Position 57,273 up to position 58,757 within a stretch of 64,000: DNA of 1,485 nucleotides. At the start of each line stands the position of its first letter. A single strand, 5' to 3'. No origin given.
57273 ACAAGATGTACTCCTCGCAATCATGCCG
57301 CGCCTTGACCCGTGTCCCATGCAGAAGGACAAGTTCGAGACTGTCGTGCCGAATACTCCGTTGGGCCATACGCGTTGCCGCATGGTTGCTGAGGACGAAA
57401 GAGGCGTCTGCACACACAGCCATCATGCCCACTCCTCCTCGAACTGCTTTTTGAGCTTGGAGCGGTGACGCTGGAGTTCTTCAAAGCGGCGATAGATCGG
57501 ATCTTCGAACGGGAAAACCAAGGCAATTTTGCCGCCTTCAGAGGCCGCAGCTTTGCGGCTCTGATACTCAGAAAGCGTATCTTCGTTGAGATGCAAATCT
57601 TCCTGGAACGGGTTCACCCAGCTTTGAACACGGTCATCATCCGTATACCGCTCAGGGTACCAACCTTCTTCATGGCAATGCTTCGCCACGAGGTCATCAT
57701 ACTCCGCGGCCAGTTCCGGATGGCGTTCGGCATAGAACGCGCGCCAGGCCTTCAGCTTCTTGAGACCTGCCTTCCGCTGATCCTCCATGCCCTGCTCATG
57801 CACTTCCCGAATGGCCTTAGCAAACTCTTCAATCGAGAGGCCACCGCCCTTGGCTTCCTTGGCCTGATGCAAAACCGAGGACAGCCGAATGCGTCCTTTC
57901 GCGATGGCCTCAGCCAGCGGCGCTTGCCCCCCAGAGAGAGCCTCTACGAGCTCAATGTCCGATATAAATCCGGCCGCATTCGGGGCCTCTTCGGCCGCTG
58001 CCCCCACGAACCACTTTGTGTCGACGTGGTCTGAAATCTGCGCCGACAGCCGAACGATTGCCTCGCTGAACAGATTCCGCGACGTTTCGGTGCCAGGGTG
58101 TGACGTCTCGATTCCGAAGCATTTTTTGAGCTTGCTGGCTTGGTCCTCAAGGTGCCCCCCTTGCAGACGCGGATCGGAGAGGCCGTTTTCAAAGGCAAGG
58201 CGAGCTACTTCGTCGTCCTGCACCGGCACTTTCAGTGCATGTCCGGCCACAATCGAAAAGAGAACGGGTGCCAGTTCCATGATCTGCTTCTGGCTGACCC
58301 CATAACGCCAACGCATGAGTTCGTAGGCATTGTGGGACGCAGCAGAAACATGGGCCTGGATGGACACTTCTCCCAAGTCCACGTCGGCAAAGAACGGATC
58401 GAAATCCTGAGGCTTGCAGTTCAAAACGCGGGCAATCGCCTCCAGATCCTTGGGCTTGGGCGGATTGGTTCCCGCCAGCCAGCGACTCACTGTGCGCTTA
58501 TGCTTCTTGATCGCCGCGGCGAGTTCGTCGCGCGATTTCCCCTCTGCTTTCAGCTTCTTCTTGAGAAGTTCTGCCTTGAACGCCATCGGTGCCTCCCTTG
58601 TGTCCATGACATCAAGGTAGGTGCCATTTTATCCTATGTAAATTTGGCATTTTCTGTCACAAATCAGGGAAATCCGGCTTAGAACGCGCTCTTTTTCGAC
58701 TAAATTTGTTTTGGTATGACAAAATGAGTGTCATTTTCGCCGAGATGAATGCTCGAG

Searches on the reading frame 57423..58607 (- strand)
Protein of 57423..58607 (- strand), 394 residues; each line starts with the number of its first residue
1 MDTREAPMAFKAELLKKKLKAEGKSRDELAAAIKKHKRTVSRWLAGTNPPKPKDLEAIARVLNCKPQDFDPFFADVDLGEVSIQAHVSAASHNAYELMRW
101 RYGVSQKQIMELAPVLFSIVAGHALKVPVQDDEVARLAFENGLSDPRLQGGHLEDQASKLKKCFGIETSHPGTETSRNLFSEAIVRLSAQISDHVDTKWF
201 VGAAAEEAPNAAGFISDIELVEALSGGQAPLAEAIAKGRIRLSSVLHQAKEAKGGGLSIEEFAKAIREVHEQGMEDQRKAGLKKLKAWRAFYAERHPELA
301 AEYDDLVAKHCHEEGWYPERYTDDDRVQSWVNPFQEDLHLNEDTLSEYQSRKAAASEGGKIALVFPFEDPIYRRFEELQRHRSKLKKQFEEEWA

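Call 82: search_protein_families(library=pfam, proteins=[window:57423-58607:-], max_evalue=0.001)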
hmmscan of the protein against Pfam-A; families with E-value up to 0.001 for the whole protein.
window:57423-58607:- (394 aa): 3 families
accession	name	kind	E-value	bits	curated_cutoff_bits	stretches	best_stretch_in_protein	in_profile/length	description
PF01381.28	HTH_3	-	2.4e-13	50.3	23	1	15-69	1-55/55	Helix-turn-helix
PF13560.12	HTH_31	-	4.2e-08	33.8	27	1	21-68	12-60/64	Helix-turn-helix domain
PF13443.12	HTH_26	-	1.1e-06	29.2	22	1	15-69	2-57/63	Cro/C1-type HTH DNA-binding domain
